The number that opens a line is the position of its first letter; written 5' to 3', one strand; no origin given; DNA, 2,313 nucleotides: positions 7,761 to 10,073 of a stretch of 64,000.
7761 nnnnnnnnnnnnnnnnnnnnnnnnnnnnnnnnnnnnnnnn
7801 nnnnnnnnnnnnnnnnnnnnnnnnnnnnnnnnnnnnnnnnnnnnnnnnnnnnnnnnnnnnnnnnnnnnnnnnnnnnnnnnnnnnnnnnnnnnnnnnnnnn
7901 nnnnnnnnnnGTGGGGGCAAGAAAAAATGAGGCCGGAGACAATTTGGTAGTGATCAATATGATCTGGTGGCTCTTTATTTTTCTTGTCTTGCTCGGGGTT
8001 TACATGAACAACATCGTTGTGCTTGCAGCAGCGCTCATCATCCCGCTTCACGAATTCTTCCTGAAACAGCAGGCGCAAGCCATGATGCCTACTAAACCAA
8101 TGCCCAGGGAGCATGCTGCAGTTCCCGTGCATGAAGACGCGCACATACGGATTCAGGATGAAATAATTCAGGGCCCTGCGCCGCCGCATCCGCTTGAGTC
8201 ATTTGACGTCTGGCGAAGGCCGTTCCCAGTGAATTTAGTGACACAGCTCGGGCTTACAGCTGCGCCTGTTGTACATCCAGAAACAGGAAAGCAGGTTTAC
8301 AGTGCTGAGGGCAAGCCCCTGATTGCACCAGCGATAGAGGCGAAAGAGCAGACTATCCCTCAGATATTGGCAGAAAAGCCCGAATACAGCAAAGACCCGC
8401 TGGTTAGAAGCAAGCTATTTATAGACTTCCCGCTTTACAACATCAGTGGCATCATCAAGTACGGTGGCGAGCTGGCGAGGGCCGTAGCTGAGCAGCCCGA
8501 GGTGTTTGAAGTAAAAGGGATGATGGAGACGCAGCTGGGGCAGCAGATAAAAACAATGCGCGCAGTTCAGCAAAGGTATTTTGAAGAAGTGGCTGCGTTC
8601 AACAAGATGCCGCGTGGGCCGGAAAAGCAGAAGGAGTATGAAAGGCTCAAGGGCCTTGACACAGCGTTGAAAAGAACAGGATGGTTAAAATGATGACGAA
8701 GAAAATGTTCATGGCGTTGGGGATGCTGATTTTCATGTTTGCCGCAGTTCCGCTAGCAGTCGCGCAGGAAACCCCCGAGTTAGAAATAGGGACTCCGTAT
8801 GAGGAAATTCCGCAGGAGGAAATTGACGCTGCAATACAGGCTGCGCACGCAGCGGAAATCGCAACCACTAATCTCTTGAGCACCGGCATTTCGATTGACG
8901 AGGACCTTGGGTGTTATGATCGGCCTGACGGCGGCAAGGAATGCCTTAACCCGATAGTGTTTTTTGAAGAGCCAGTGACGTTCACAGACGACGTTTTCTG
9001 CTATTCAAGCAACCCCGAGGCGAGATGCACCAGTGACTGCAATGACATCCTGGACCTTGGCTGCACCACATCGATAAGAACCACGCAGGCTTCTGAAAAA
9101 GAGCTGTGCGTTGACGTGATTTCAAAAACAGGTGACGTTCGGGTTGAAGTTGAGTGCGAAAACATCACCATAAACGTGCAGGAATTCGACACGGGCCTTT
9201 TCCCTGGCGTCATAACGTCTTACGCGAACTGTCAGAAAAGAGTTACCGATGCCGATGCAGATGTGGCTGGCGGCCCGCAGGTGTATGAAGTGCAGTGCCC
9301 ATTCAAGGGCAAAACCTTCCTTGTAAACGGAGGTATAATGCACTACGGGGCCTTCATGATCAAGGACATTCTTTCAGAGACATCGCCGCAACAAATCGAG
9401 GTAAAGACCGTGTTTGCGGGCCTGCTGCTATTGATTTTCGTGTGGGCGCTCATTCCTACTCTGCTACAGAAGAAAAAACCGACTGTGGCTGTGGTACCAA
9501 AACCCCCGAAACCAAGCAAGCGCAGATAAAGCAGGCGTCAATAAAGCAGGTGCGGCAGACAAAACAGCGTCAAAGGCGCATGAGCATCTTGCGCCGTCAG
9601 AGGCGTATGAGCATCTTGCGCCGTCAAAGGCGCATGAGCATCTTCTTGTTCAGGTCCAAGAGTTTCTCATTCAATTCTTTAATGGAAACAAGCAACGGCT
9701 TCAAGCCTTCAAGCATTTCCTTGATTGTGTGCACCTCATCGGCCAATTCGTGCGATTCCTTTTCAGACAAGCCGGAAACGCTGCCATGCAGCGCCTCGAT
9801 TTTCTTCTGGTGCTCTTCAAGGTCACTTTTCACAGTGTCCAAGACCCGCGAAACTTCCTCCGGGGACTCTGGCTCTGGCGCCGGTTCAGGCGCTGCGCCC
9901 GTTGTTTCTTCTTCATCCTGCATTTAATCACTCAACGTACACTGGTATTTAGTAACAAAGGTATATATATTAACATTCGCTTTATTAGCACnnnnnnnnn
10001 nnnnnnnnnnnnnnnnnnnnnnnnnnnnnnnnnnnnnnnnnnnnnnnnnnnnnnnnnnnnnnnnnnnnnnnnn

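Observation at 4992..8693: Translationally coupled array of tiny 2-3 TM proteins sharing a 'KPxx...[LI]Y[PS]E[KL]' cytoplasmic tail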

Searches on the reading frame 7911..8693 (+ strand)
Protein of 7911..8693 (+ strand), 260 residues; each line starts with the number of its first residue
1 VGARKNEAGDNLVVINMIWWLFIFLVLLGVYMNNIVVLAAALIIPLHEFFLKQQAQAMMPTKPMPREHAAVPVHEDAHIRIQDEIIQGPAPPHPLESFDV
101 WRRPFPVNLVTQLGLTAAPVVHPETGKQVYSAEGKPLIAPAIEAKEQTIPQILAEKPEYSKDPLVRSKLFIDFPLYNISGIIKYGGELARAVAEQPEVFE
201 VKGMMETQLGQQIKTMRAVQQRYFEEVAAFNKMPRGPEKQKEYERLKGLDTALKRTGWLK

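Call 6: search_protein_families(library=pfam, proteins=[window:7911-8693:+], max_evalue=0.1)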
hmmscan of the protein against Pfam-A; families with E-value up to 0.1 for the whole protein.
window:7911-8693:+ (260 aa): 0 families

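Call 16: find_related_loci(query=window:7959-8690:+, collection=genome_contigs, flank=10000)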
Query window:7959-8690:+ (244 aa) in genome_contigs; peptide patterns used: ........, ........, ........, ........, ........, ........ (x = any residue, [..] = any of these).
129 stretches matched a pattern, but none encodes a relative of the query by tblastn (E <= 1e-3).

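Call 62: search_protein_families(library=phrogs, proteins=[window:7959-8690:+], max_evalue=0.1)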
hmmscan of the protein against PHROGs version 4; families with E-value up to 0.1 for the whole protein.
window:7959-8690:+ (244 aa): 0 families

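Call 63: search_protein_families(library=ncbifam, proteins=[window:7959-8690:+], max_evalue=0.1)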
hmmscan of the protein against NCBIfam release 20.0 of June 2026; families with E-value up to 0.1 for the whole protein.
window:7959-8690:+ (244 aa): 0 families

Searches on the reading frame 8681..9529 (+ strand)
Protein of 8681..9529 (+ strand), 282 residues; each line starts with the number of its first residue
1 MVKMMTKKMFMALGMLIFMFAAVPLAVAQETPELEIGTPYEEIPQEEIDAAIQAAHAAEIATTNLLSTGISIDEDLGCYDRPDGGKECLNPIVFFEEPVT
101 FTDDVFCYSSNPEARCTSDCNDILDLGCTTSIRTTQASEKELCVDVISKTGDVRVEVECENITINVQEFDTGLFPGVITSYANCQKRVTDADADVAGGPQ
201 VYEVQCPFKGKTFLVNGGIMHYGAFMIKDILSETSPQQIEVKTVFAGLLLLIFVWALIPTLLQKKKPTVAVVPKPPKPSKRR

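Call 7: search_protein_families(library=pfam, proteins=[window:8681-9529:+], max_evalue=0.1)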
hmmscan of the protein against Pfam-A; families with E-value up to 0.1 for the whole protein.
window:8681-9529:+ (282 aa): 1 family
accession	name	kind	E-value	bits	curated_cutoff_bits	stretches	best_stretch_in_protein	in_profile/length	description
PF04277.18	OAD_gamma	-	0.031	15.4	27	1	243-279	13-49/76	Oxaloacetate decarboxylase, gamma chain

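Call 62: search_protein_families(library=phrogs, proteins=[window:8681-9526:+], max_evalue=0.1)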
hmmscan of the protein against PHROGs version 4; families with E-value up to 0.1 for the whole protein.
window:8681-9526:+ (282 aa): 0 families

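Call 63: search_protein_families(library=ncbifam, proteins=[window:8681-9526:+], max_evalue=0.1)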
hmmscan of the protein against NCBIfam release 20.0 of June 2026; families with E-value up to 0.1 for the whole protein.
window:8681-9526:+ (282 aa): 1 family
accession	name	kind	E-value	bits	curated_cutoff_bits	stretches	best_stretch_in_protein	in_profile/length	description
NF006919.1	PRK09410.1-1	equivalog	0.037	12.8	380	1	210-265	113-166/415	PTS ascorbate transporter subunit IIC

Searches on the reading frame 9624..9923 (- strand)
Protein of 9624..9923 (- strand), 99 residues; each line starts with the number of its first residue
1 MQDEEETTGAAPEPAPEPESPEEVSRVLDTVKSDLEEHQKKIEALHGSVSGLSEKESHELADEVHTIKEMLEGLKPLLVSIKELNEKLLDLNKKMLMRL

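Call 7: search_protein_families(library=pfam, proteins=[window:9624-9923:-], max_evalue=0.1)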
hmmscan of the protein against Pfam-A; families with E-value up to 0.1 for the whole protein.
window:9624-9923:- (99 aa): 19 families
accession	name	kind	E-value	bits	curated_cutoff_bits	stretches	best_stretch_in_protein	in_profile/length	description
PF15619.11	Lebercilin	-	0.00028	20.9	34.3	1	22-94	120-192/193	Ciliary protein causing Leber congenital amaurosis disease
PF03978.18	Borrelia_REV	-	0.00092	19.6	27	1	30-95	32-97/181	Borrelia burgdorferi REV protein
PF04546.19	Sigma70_ner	-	0.0024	18.3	29.7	1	3-96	58-150/210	Sigma-70, non-essential region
PF10241.14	KxDL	-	0.0027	18.4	27.2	0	25-48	54-77/86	Uncharacterized conserved protein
PF08653.15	DASH_Dam1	-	0.0067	16.7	26.6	0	58-87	6-35/56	DASH complex subunit Dam1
PF24615.2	Spectrin_Anc-1_2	-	0.01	16.5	28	0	39-94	17-73/105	Nuclear anchorage protein 1, spectrin repeat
PF05531.17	NPV_P10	-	0.011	16.6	29.8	1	27-83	5-63/75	Nucleopolyhedrovirus P10 protein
PF21037.2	CCDC138_cc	-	0.022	15.2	27.1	0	55-99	1-45/59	Coiled-coil-domain-containing protein 138, coiled-coil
PF10498.14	IFT57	-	0.026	13.9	40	1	22-94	239-311/360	Intra-flagellar transport protein 57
PF00435.27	Spectrin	-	0.031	15.2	29.9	1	10-73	25-88/105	Spectrin repeat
PF09969.14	DUF2203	-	0.036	15.2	24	1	27-93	28-88/122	Uncharacterized conserved protein (DUF2203)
PF05103.18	DivIVA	-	0.039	14.3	28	0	21-59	20-58/131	DivIVA protein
PF23219.2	LAMB1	-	0.045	13.9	26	1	57-94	96-133/155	LAMB1-4 helical domain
PF07889.17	DUF1664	-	0.058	13.9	34.6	1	23-82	63-121/124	Protein of unknown function (DUF1664)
PF04253.20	TFR_dimer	-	0.068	13.6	27.1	0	55-96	15-58/121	Transferrin receptor-like dimerisation domain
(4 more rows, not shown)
